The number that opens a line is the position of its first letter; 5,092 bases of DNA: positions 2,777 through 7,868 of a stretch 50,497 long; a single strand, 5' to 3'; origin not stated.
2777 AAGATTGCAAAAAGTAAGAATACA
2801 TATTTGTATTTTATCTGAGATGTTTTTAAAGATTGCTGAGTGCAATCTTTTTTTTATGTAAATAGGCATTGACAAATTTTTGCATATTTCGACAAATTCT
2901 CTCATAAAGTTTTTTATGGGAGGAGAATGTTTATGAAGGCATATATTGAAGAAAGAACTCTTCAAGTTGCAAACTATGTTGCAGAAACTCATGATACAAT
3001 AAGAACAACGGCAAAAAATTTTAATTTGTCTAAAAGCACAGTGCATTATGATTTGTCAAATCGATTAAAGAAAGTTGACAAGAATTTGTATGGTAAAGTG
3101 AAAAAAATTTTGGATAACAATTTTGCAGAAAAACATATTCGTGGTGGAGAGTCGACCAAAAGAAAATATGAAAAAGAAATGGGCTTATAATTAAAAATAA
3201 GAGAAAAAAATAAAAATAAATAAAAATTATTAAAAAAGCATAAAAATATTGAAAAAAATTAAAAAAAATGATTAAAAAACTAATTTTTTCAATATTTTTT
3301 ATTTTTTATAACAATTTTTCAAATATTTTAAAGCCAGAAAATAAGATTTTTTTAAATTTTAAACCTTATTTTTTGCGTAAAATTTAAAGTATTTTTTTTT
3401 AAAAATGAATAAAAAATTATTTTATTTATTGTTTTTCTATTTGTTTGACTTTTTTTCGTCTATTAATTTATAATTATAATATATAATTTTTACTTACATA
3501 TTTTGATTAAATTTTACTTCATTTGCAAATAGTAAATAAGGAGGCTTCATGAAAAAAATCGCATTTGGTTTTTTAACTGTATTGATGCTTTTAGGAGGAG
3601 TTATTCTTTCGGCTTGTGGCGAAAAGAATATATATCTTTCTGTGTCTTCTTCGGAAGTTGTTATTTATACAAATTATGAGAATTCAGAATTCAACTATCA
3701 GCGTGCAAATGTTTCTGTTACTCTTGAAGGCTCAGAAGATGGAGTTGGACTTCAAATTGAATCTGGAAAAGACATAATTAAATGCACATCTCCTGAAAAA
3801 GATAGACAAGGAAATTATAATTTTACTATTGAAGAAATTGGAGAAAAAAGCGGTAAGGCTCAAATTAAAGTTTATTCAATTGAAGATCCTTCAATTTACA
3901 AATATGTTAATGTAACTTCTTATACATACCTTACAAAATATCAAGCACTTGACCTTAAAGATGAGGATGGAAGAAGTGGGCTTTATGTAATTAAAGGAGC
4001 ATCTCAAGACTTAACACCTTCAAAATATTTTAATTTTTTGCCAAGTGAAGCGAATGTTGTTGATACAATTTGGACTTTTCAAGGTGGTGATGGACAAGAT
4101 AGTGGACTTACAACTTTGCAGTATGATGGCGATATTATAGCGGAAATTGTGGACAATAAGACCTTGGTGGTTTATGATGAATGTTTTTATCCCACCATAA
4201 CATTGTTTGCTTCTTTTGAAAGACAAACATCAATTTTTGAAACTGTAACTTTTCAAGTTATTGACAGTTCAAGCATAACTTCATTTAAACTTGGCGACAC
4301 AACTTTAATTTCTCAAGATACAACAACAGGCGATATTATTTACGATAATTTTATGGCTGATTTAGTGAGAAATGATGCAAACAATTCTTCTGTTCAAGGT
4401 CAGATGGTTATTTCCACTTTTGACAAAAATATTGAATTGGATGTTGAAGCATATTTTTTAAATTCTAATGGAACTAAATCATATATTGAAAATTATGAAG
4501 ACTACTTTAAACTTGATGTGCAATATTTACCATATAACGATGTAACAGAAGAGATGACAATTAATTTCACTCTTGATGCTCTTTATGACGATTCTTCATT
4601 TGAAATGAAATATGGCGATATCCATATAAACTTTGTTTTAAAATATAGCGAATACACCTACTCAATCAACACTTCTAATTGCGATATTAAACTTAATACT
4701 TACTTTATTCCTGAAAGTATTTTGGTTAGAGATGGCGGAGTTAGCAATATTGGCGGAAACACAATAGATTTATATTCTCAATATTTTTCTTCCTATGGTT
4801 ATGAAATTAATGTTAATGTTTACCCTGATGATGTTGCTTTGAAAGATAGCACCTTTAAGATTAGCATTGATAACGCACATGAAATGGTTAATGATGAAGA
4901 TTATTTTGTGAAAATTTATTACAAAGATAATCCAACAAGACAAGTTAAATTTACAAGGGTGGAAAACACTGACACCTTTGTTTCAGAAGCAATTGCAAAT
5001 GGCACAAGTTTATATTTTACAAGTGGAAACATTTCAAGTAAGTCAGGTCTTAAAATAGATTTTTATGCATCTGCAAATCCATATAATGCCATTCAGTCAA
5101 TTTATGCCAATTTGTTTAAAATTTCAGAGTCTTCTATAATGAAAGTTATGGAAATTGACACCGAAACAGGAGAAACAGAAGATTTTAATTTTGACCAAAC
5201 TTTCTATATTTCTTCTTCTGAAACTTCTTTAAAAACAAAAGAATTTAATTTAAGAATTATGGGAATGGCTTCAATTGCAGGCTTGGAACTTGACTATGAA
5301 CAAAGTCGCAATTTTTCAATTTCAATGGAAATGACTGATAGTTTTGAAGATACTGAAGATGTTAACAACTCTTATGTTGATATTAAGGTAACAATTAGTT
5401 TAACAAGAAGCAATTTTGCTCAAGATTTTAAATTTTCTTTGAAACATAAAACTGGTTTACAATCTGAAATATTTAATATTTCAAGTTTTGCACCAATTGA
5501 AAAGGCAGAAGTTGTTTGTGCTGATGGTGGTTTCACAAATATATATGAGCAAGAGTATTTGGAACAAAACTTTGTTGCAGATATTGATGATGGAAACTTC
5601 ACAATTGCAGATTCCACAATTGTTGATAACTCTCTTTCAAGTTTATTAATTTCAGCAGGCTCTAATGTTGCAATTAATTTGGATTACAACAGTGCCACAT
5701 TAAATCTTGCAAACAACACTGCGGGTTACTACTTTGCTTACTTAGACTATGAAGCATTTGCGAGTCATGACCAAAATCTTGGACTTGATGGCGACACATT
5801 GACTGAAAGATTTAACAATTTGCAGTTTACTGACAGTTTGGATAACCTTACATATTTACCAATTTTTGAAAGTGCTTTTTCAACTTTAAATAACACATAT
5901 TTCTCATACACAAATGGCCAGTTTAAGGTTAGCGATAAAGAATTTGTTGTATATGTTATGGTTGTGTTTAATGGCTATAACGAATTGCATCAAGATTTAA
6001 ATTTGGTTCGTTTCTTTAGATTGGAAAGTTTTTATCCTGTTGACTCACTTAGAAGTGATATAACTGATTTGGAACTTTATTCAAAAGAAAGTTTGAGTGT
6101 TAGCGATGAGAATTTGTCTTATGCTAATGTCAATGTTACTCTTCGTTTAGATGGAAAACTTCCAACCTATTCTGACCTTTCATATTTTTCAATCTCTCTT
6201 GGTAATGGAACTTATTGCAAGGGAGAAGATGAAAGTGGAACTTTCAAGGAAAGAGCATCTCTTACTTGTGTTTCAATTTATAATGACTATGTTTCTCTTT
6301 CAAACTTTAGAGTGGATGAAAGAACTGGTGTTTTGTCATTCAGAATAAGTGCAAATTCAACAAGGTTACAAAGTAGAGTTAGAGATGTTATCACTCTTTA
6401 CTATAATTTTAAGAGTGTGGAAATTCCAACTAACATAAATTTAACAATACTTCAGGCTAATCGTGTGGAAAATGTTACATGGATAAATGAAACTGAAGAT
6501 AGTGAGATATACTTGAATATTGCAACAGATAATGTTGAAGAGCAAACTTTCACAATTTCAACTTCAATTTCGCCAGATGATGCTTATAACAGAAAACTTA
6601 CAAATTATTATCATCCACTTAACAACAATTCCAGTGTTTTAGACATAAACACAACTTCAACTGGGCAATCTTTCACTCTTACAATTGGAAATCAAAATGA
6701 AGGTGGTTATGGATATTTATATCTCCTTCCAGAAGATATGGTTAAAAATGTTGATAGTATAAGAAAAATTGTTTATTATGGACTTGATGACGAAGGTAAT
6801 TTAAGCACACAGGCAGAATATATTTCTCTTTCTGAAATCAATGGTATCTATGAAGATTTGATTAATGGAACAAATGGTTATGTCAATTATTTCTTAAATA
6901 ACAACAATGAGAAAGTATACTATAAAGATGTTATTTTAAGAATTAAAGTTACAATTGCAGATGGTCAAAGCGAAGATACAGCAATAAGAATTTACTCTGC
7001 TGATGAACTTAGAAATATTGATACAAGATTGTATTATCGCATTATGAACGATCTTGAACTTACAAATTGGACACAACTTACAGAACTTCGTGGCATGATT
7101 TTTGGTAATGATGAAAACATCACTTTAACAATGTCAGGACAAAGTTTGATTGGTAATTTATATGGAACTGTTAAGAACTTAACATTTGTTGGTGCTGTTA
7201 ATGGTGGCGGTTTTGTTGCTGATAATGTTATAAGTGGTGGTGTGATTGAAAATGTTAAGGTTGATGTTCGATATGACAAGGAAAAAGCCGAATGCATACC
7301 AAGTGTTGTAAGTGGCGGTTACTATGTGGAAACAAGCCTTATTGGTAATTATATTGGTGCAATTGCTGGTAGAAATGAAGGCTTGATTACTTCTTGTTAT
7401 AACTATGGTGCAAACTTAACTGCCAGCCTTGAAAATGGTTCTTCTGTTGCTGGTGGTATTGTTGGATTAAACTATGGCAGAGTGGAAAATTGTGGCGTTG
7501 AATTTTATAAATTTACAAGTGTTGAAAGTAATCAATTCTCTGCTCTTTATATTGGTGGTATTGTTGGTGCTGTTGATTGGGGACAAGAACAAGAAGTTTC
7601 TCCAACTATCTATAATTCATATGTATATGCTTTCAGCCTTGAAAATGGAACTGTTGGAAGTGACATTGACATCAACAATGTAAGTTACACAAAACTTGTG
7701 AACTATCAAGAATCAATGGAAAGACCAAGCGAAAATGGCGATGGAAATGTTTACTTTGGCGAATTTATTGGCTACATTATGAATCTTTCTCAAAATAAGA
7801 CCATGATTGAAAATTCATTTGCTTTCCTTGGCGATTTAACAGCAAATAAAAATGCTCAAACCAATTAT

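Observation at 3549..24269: A 6,906-aa lipid-anchored protein encoded by a single 20.7-kb ORF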

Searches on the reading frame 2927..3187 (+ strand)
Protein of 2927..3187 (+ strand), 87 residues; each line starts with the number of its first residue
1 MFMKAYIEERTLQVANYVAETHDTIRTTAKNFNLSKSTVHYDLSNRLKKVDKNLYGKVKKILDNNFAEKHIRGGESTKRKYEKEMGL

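Call 6: search_protein_families(library=pfam, proteins=[window:2927-3187:+], max_evalue=0.01)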
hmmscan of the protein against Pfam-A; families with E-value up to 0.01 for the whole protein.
window:2927-3187:+ (87 aa): 2 families
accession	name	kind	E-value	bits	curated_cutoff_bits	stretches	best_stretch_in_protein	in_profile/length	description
PF12116.14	SpoIIID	-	4e-33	113.8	27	1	4-84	1-81/82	Stage III sporulation protein D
PF13518.12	HTH_28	-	0.0083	16.6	25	0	12-42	3-31/52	Helix-turn-helix domain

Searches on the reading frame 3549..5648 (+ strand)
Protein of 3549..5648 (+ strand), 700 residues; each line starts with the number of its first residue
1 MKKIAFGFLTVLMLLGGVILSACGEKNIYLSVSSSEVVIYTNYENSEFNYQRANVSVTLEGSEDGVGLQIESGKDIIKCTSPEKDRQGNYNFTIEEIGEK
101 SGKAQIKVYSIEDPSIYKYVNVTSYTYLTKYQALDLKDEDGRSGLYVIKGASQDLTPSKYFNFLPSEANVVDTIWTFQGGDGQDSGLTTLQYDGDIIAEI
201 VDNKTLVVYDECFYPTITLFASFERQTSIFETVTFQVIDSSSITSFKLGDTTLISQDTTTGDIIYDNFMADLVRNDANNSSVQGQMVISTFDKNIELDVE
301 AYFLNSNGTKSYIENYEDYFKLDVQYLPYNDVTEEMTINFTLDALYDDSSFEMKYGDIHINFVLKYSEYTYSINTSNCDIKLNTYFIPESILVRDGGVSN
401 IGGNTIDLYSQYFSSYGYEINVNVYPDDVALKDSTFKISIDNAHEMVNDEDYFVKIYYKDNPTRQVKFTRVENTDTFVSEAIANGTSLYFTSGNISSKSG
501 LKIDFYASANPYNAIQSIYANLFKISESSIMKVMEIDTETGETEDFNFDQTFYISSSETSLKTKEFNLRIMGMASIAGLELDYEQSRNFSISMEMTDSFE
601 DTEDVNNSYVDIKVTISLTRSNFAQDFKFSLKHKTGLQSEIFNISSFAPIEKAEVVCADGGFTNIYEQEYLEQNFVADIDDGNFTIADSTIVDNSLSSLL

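Call 60: search_protein_families(library=pfam, proteins=[window:3549-5648:+], max_evalue=1)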
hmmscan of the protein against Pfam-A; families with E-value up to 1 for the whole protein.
window:3549-5648:+ (700 aa): 0 families

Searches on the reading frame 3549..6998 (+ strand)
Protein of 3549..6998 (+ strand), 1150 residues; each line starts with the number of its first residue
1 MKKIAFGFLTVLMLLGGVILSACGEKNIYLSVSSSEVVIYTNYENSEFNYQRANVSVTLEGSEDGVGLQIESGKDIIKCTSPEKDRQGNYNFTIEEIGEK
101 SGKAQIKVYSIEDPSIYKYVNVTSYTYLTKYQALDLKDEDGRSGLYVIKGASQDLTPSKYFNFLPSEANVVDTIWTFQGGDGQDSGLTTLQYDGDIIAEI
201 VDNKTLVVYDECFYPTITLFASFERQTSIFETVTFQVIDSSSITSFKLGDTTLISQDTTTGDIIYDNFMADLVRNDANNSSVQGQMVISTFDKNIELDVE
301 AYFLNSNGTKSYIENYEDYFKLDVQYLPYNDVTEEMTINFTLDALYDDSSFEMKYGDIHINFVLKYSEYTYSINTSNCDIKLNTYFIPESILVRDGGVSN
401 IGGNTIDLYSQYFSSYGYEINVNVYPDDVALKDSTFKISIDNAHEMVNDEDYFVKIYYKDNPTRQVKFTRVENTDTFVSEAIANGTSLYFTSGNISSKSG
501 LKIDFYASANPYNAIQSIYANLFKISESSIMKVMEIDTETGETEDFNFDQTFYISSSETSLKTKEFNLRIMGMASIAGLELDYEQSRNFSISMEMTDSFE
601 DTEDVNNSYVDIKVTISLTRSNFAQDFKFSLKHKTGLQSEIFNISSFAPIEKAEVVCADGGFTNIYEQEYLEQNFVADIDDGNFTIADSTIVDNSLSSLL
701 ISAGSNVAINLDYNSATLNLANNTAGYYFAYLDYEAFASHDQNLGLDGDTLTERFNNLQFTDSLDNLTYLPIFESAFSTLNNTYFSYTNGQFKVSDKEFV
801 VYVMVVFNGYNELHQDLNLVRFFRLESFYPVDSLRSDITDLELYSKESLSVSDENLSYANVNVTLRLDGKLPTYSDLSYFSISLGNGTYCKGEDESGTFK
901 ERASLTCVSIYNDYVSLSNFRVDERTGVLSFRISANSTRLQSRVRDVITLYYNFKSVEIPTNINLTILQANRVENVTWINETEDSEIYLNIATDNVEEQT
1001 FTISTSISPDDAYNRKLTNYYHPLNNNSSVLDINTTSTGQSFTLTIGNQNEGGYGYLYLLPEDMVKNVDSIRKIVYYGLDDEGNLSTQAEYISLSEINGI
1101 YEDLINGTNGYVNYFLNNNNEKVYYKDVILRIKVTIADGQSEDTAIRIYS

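Call 19: search_protein_families(library=ncbifam, proteins=[window:3549-6998:+], max_evalue=1)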
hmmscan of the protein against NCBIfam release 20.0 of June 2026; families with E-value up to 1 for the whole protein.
window:3549-6998:+ (1150 aa): 0 families

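Call 45: search_protein_families(library=phrogs, proteins=[window:3549-6998:+], max_evalue=0.01)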
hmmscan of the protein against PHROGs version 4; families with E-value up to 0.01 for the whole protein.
window:3549-6998:+ (1150 aa): 0 families

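Call 67: find_related_loci(query=window:3549-6998:+, collection=metagenome_contigs, flank=6000)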
Query window:3549-6998:+ (1150 aa) in metagenome_contigs; peptide patterns used: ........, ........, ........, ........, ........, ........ (x = any residue, [..] = any of these).
81 stretches matched a pattern, but none encodes a relative of the query by tblastn (E <= 1e-3).

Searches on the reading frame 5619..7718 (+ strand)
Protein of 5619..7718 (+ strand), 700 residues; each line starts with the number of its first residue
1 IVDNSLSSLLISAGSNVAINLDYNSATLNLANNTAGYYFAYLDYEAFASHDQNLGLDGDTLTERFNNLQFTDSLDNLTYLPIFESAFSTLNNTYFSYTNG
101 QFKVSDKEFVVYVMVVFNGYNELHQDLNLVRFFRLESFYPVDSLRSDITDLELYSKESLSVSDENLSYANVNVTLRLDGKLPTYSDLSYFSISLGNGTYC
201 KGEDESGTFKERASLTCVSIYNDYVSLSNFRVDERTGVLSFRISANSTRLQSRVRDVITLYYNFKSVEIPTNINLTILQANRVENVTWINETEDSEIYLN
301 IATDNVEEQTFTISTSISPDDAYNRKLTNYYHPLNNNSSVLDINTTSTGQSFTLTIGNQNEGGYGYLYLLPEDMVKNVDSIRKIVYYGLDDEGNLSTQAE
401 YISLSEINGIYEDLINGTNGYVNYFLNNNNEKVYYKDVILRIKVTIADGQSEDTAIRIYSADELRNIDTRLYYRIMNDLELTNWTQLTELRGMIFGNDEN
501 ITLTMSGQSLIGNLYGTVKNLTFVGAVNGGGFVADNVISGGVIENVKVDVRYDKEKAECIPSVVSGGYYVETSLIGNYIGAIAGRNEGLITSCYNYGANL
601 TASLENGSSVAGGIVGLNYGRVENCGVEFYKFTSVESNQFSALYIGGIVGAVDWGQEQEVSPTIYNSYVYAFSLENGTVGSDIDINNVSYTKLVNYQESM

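Call 60: search_protein_families(library=pfam, proteins=[window:5619-7718:+], max_evalue=1)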
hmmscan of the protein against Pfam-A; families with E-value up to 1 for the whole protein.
window:5619-7718:+ (700 aa): 1 family
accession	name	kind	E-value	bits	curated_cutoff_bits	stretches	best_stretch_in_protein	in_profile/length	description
PF07581.17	Glug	-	5.6e-05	23.7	20.5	1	607-627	1-23/28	The GLUG motif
